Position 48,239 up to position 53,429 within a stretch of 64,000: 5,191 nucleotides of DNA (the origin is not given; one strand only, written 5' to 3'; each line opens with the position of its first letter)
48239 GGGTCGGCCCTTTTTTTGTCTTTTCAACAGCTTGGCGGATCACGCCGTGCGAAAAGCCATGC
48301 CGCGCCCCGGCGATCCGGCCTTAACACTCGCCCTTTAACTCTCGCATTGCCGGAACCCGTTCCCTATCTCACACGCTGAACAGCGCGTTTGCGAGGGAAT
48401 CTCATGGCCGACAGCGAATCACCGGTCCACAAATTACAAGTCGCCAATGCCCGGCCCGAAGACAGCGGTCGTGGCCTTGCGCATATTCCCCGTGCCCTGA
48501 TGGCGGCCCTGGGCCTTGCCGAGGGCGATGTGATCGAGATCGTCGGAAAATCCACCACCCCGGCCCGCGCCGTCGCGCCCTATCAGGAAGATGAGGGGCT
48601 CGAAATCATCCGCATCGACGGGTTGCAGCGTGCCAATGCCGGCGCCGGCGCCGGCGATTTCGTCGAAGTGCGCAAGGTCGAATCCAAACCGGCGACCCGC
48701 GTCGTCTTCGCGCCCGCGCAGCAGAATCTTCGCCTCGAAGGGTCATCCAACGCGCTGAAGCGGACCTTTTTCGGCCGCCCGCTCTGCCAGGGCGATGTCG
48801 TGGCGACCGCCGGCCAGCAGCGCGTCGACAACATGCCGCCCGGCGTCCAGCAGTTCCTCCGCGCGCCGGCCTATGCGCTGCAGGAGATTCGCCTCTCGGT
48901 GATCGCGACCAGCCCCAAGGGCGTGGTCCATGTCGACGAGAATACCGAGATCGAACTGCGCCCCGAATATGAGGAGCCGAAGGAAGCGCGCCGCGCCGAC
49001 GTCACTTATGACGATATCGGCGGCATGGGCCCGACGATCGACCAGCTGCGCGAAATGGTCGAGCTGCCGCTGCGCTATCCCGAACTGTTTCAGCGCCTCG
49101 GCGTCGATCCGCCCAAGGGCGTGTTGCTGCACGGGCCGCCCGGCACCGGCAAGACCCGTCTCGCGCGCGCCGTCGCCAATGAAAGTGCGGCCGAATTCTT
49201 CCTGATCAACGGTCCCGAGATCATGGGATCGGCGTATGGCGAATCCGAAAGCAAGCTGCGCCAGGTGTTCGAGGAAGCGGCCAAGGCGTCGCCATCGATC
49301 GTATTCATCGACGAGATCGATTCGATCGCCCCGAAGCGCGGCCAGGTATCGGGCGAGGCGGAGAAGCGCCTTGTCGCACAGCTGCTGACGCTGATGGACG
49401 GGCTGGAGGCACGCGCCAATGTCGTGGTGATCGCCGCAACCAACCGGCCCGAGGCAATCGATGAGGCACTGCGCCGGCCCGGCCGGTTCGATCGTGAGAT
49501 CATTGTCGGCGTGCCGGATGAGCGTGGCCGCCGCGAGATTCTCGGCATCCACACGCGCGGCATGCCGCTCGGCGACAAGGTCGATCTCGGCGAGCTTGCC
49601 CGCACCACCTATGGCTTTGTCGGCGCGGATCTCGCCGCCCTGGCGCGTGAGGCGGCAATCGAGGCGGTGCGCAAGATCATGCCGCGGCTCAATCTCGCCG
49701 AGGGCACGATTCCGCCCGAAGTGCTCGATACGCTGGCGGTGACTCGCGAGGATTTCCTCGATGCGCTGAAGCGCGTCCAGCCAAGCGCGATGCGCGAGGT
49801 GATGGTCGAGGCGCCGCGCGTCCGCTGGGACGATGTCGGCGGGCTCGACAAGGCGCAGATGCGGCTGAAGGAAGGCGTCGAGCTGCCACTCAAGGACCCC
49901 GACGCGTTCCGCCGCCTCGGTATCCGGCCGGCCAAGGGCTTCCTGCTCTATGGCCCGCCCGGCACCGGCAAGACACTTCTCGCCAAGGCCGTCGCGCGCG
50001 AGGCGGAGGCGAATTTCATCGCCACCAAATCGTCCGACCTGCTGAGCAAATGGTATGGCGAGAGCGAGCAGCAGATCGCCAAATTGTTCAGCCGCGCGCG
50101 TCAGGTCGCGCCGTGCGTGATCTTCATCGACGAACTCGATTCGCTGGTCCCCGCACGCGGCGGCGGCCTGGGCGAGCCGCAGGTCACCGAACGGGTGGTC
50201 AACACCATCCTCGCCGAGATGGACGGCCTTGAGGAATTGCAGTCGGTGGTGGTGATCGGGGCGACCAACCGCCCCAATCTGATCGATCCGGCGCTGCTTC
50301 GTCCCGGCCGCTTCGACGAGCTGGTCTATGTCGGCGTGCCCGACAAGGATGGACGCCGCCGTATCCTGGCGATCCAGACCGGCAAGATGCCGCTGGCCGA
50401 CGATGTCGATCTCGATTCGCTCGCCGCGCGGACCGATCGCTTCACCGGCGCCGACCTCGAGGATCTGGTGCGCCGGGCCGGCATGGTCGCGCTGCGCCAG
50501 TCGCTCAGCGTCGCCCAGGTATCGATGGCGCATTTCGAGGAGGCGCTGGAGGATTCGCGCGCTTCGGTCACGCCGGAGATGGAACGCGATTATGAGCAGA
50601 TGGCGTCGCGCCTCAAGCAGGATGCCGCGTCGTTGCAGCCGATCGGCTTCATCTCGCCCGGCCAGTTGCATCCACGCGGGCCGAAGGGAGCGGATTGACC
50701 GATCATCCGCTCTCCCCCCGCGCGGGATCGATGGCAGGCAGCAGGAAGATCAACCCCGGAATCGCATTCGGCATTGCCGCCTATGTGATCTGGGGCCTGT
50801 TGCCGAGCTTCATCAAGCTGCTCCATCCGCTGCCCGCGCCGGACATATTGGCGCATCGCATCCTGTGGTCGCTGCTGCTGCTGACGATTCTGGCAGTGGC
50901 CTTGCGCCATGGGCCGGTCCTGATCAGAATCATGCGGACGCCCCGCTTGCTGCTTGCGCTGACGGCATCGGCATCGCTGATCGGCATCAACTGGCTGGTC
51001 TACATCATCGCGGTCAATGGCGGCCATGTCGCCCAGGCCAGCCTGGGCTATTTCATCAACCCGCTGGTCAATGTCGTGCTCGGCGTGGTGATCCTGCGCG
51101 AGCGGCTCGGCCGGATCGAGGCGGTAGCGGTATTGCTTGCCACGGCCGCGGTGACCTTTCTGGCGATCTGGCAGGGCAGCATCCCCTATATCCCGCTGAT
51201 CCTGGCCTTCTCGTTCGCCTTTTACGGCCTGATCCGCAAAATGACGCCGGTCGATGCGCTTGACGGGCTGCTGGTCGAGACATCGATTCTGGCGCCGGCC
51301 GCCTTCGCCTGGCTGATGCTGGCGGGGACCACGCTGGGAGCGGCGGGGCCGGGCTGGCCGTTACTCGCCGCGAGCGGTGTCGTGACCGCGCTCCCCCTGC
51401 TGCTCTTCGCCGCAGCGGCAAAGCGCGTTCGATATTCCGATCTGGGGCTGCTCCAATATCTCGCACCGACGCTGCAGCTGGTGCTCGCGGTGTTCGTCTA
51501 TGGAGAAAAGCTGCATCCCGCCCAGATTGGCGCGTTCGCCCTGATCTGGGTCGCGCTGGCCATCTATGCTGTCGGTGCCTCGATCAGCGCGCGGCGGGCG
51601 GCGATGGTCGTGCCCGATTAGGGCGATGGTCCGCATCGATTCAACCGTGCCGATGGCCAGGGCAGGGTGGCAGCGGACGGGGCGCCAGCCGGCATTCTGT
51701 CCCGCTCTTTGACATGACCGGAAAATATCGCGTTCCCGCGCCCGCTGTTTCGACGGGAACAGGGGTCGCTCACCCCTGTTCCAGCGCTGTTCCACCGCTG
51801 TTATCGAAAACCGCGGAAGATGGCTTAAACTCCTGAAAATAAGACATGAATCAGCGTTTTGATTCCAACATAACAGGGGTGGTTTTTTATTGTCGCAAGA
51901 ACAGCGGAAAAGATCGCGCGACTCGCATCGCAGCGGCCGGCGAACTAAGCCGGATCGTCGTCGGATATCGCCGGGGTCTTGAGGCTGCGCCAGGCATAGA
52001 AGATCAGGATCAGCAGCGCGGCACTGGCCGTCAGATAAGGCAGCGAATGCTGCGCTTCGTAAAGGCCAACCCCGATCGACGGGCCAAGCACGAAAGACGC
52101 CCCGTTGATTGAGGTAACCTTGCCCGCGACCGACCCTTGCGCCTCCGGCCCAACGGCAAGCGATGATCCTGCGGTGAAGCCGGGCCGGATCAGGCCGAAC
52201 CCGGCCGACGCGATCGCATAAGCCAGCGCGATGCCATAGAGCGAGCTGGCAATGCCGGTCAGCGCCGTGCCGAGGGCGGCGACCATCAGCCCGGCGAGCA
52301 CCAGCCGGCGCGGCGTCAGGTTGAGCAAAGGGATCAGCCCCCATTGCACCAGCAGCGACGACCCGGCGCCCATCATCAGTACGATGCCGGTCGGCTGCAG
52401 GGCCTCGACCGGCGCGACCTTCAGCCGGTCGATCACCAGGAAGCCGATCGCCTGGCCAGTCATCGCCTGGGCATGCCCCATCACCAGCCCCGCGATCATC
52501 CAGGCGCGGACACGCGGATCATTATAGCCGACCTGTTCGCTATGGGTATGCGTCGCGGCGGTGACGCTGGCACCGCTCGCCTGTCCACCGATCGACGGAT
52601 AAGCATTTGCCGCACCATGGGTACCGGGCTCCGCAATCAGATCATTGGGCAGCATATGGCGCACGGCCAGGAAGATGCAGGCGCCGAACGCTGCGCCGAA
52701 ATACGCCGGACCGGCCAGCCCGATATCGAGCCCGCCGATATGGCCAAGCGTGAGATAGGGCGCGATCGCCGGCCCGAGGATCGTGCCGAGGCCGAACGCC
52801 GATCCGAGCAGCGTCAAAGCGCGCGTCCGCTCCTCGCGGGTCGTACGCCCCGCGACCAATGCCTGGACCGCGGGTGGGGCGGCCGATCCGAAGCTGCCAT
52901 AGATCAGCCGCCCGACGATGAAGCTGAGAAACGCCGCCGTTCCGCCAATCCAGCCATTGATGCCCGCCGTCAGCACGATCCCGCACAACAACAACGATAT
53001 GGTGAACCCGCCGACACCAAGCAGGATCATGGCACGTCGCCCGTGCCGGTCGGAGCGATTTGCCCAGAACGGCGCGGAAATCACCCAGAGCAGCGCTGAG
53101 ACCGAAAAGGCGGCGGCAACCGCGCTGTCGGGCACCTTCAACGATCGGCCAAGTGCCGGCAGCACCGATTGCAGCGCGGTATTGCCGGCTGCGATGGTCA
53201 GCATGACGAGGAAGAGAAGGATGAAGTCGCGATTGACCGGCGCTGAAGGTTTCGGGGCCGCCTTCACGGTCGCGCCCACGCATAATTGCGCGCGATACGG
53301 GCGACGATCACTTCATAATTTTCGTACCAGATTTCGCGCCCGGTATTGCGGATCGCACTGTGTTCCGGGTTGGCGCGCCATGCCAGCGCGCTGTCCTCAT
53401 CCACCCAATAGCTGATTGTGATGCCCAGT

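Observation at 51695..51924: Second, diverged, opposite-strand copy of the same element with compensatory stem changes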

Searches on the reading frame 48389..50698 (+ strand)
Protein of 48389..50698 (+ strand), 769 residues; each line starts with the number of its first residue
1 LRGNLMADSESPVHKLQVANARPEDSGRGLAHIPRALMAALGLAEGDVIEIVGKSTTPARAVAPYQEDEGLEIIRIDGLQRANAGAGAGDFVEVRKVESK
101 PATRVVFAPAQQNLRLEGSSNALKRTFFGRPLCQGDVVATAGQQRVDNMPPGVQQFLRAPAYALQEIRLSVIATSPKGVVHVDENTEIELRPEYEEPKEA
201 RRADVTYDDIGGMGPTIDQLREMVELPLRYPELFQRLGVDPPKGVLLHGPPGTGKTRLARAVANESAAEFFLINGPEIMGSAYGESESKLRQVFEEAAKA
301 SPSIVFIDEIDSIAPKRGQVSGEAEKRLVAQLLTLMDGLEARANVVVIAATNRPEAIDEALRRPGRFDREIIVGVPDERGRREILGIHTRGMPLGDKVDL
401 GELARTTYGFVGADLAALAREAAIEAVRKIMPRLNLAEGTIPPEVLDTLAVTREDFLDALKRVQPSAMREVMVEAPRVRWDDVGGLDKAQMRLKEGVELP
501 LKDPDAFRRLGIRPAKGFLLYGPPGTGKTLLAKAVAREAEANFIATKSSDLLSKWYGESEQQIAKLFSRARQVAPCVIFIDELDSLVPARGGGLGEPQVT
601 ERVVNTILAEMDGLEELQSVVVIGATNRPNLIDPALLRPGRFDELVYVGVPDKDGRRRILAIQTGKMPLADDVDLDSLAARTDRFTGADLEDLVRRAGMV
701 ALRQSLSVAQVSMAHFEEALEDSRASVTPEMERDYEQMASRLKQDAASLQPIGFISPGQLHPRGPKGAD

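Call 12: search_protein_families(library=pfam, proteins=[window:48389-50698:+])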
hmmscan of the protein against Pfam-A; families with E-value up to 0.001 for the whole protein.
window:48389-50698:+ (769 aa): 41 families (the best 25 are shown)
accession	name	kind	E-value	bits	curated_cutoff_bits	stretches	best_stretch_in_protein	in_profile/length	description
PF00004.35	AAA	-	1.7e-93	310.4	21.2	2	245-374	1-130/131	ATPase family associated with various cellular activities (AAA)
PF17862.7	AAA_lid_3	-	1.2e-27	95.5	27.2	2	672-718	1-45/45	AAA+ lid domain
PF02359.24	CDC48_N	-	1.7e-24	86.3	35.1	1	15-98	1-84/85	Cell division protein 48 (CDC48), N-terminal domain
PF13191.12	AAA_16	-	2.5e-17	64.3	32.6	2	241-347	23-136/167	AAA ATPase domain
PF05496.18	RuvB_N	-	8.3e-14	52.1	27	2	244-317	35-100/159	Holliday junction DNA helicase RuvB P-loop domain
PF07728.20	AAA_5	-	5.7e-13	49.5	22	1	244-362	1-136/139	AAA domain (dynein-related subfamily)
PF02933.23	CDC48_2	-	3.1e-12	46.4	22.4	1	121-196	8-63/64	Cell division protein 48 (CDC48), domain 2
PF13401.12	AAA_22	-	9.4e-12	45.8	27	0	245-312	8-95/130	AAA domain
PF13671.12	AAA_33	-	1.7e-11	45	27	1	245-358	2-85/143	AAA domain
PF07724.20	AAA_2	-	1.5e-10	41.8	27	0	515-609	3-97/166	AAA domain (Cdc48 subfamily)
PF13173.12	AAA_14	-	1.3e-08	35.3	27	0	245-313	5-74/129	AAA domain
PF06068.19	TIP49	-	4e-08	33.3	23.8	0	243-287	51-97/347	TIP49 P-loop domain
PF20720.3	nSTAND3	-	6.2e-08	32.9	27.2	0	245-310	20-74/155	Novel STAND NTPase 3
PF01695.23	IstB_IS21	-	7.2e-08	32.7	24.1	0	514-583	91-162/238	IstB-like ATP binding protein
PF00910.28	RNA_helicase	-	5.9e-07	30.4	21.5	0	519-548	2-31/105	RNA helicase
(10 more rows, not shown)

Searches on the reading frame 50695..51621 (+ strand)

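Call 12: search_protein_families(library=pfam, proteins=[window:50695-51621:+])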
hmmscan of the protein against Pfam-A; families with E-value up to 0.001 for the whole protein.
window:50695-51621:+ (308 aa): 1 family
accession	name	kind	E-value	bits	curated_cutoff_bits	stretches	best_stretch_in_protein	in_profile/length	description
PF00892.27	EamA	-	2.2e-19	70.5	28.2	2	21-156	2-133/135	EamA-like transporter family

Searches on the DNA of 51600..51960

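Call 84: search_rna_families(source=window, start=51600, end=51960, threshold=evalue, max_evalue=10)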
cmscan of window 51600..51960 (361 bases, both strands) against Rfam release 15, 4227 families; matches with E-value up to 10: 3.
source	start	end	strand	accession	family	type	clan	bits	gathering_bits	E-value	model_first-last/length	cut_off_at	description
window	51749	51822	-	RF02235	asX1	Gene; sRNA;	-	19.9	70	0.79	1-115/115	no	Xanthomonadaceae sRNA asX1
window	51671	51790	+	RF02342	ar7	Gene; sRNA;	-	14.3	60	1.2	1-145/145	no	Alphaproteobacterial sRNA ar7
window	51746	51794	-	RF03660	mir-4018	Gene; miRNA;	-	13.8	66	6.5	1-54/54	no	mir-4018 microRNA precursor family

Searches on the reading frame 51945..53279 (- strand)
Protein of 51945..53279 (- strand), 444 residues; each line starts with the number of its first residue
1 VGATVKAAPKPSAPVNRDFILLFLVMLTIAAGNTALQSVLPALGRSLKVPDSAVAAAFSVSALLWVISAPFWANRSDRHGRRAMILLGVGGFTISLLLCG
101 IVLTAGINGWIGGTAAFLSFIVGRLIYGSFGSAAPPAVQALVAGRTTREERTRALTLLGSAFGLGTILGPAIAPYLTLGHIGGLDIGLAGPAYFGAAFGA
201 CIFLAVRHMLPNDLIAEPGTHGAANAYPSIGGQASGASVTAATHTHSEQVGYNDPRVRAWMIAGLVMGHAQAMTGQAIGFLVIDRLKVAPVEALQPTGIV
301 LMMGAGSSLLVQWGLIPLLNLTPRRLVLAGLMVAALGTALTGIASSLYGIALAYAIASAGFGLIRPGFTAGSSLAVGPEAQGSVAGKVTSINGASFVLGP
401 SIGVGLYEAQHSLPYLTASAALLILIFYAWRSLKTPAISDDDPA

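Call 12: search_protein_families(library=pfam, proteins=[window:51945-53279:-])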
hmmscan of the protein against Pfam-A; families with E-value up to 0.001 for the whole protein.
window:51945-53279:- (444 aa): 2 families
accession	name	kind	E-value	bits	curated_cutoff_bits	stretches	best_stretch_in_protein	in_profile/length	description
PF07690.21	MFS_1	-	5.5e-34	118.1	33.4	2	22-400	1-347/347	Major Facilitator Superfamily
PF00083.30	Sugar_tr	-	0.00038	19.9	22.3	1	19-201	256-425/452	Sugar (and other) transporter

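Call 71: find_homologous_proteins(query=window:51945-53279:-, max_evalue=1e-60)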
Query window:51945-53279:- (444 aa): 5498 proteins with E <= 1e-60 among 8000 candidates; the best 120 are listed.
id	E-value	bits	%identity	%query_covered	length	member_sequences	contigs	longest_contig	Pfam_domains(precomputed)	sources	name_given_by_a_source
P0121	1.0e-274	929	99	100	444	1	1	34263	PF07690.22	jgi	jgi:MFS family permease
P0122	2.0e-274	928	100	99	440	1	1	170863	PF07690.22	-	-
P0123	3.0e-260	881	100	94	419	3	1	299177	PF07690.22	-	-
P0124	3.4e-255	865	92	99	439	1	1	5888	PF07690.22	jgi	jgi:MFS family permease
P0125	2.6e-254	862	93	97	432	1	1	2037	PF07690.22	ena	-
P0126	3.3e-254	861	93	98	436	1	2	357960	PF07690.22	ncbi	-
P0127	1.0e-253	860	93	97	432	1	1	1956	PF07690.22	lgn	-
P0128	2.8e-248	842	91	97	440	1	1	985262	PF07690.22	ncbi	ncbi:MFS family permease [Sphingomonas sp. UYAg733]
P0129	6.3e-245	831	94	94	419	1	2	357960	PF07690.22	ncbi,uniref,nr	ncbi:MAG: MFS transporter [Pseudomonadota bacterium]|uniref:MFS transporter n=1 Tax=Sphingomonas sp.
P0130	3.4e-228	776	83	98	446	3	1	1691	PF07690.22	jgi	jgi:MFS family permease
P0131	4.6e-227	772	82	98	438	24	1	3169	PF07690.22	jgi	jgi:MFS family permease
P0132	5.9e-223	759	83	96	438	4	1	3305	PF07690.22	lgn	-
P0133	1.4e-222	757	80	99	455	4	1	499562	PF07690.22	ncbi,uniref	ncbi:MFS transporter [Sphingomonas sp. PB4P5]|uniref:MFS transporter n=1 Tax=Parasphingomonas puruog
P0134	2.2e-221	753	83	96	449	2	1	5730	PF07690.22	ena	-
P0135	2.8e-221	753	82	96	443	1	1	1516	PF07690.22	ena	-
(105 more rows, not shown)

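Call 72: find_encoding_contigs(protein=P0126, flank=1500, max_places=1)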
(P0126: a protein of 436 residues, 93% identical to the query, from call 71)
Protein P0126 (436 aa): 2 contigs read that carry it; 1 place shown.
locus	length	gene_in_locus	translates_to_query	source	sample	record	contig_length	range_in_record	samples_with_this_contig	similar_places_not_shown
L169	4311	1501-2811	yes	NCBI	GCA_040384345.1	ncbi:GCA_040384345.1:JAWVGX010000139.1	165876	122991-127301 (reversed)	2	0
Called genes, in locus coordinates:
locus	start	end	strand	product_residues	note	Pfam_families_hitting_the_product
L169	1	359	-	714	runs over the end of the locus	PF00912:Transgly, PF00905:Transpeptidase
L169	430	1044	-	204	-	PF08242:Methyltransf_12 (weak), PF13649:Methyltransf_25 (weak)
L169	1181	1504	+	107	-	PF03992:ABM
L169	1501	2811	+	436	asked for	PF07690:MFS_1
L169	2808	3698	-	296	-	PF00892:EamA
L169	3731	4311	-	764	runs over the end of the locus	PF02359:CDC48_N, PF02933:CDC48_2, PF05496:RuvB_N (weak), PF13191:AAA_16, PF00004:AAA, PF17862:AAA_lid_3, PF00004:AAA, PF17862:AAA_lid_3, +16 more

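Call 73: find_encoding_contigs(protein=P0128, flank=1500, max_places=1)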
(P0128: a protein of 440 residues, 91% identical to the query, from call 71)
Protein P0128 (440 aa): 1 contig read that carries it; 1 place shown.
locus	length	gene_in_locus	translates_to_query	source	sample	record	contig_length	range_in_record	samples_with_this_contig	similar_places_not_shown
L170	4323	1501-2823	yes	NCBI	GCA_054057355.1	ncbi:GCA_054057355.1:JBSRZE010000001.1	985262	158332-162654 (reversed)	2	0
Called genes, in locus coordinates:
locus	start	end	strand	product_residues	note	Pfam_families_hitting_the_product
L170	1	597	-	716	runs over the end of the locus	PF00912:Transgly, PF00905:Transpeptidase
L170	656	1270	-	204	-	PF08242:Methyltransf_12 (weak), PF13649:Methyltransf_25 (weak)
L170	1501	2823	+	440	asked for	PF07690:MFS_1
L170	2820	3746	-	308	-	PF00892:EamA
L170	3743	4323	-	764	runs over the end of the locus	PF02359:CDC48_N, PF02933:CDC48_2, PF05496:RuvB_N (weak), PF13191:AAA_16, PF00004:AAA, PF17862:AAA_lid_3, PF00004:AAA, PF17862:AAA_lid_3, +18 more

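Call 74: find_encoding_contigs(protein=P0133, flank=1500, max_places=1)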
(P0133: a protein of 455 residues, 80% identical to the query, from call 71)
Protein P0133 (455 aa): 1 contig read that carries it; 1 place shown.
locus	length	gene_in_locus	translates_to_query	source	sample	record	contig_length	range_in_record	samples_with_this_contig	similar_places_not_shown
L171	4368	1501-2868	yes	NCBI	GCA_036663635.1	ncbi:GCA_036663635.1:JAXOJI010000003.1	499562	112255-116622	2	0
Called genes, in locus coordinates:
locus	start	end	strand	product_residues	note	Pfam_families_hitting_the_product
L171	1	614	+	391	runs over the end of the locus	PF13091:PLDc_2, PF00614:PLDc (faint), PF13091:PLDc_2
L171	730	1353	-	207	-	PF13649:Methyltransf_25 (weak)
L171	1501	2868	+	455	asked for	PF07690:MFS_1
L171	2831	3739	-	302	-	PF00892:EamA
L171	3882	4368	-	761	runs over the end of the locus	PF02359:CDC48_N, PF02933:CDC48_2, PF05496:RuvB_N (weak), PF13191:AAA_16, PF00004:AAA, PF17862:AAA_lid_3, PF00004:AAA, PF17862:AAA_lid_3, +21 more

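Call 97: find_encoding_contigs(protein=P0121, flank=1200, max_places=2)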
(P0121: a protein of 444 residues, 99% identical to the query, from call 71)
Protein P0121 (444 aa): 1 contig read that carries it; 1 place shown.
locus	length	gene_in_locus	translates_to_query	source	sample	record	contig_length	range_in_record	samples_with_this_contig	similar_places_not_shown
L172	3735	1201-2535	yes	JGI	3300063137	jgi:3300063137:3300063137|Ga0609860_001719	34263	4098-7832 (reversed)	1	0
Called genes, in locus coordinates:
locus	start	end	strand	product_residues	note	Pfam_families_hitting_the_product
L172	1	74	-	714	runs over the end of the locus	PF00912:Transgly, PF00905:Transpeptidase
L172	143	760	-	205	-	PF08242:Methyltransf_12 (weak), PF13649:Methyltransf_25 (weak)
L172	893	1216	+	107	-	PF03992:ABM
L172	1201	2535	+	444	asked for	PF07690:MFS_1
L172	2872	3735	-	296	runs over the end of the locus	PF00892:EamA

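Call 98: find_encoding_contigs(protein=P0124, flank=1200, max_places=2)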
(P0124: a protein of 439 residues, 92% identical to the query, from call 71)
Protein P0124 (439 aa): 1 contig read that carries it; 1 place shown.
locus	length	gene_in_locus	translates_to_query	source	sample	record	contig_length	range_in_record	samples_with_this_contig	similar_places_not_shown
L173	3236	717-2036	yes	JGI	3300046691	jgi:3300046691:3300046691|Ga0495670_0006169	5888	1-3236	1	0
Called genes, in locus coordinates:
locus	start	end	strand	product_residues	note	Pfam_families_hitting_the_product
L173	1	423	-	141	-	?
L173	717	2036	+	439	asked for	PF07690:MFS_1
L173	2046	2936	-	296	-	PF00892:EamA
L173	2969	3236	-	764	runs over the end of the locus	PF02359:CDC48_N, PF02933:CDC48_2, PF05496:RuvB_N (weak), PF13191:AAA_16, PF00004:AAA, PF17862:AAA_lid_3, PF00004:AAA, PF17862:AAA_lid_3, +16 more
